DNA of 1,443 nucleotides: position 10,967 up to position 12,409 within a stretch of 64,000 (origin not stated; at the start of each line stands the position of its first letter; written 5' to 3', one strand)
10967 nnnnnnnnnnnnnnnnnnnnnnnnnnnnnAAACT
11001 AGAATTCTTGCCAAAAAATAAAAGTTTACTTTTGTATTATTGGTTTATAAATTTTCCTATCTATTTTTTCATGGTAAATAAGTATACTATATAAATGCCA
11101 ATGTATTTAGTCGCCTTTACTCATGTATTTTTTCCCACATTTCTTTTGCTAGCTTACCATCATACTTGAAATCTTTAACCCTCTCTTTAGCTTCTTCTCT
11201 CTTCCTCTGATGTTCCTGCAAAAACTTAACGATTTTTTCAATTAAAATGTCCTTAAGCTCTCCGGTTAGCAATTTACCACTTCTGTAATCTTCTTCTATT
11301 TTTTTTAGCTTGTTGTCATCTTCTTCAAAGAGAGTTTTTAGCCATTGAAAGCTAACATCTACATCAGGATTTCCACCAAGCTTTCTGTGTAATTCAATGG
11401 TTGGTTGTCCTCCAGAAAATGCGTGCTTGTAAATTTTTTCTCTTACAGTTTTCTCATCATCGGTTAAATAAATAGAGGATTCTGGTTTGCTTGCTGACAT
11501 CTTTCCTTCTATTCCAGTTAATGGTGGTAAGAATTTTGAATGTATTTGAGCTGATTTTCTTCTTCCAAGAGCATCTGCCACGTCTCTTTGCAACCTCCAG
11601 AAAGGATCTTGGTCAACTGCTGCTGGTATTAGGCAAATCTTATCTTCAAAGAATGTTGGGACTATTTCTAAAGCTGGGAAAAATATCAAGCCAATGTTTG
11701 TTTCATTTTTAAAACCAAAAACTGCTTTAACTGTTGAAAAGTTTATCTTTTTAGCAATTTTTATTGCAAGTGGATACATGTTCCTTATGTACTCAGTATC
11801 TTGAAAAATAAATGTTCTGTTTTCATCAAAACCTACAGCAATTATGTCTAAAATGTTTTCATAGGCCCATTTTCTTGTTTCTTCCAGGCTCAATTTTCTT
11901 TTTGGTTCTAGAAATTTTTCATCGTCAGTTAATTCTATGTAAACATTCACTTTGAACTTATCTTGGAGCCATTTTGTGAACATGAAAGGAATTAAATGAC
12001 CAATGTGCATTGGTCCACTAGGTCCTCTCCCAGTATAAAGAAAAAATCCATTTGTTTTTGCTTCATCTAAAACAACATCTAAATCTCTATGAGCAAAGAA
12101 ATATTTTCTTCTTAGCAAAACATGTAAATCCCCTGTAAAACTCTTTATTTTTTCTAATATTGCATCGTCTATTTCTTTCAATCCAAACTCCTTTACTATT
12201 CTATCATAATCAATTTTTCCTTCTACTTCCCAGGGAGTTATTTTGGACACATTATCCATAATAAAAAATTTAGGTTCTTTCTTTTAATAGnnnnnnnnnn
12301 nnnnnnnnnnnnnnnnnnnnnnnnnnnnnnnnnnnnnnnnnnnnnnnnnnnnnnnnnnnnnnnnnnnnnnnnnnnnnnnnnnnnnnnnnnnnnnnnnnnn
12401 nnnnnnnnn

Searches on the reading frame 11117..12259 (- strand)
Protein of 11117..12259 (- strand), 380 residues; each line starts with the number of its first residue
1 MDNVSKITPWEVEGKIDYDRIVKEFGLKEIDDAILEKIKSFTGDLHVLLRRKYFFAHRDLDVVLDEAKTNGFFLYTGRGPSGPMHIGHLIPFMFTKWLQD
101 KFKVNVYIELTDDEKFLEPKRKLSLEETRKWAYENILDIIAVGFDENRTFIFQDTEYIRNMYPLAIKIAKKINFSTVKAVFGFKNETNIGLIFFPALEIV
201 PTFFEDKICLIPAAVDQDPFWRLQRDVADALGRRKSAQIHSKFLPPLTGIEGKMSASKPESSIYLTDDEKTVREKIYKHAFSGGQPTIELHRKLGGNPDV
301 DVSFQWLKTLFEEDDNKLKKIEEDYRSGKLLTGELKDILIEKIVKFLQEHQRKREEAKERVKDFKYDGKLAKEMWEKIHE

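Call 64: search_protein_families(library=pfam, proteins=[window:11117-12259:-], max_evalue=0.00001)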
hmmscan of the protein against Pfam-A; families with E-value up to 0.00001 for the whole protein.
window:11117-12259:- (380 aa): 1 family
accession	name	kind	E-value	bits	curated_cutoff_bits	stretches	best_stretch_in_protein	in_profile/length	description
PF00579.31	tRNA-synt_1b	-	4.5e-26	92.3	21.1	1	72-348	6-292/292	tRNA synthetases class I (W and Y)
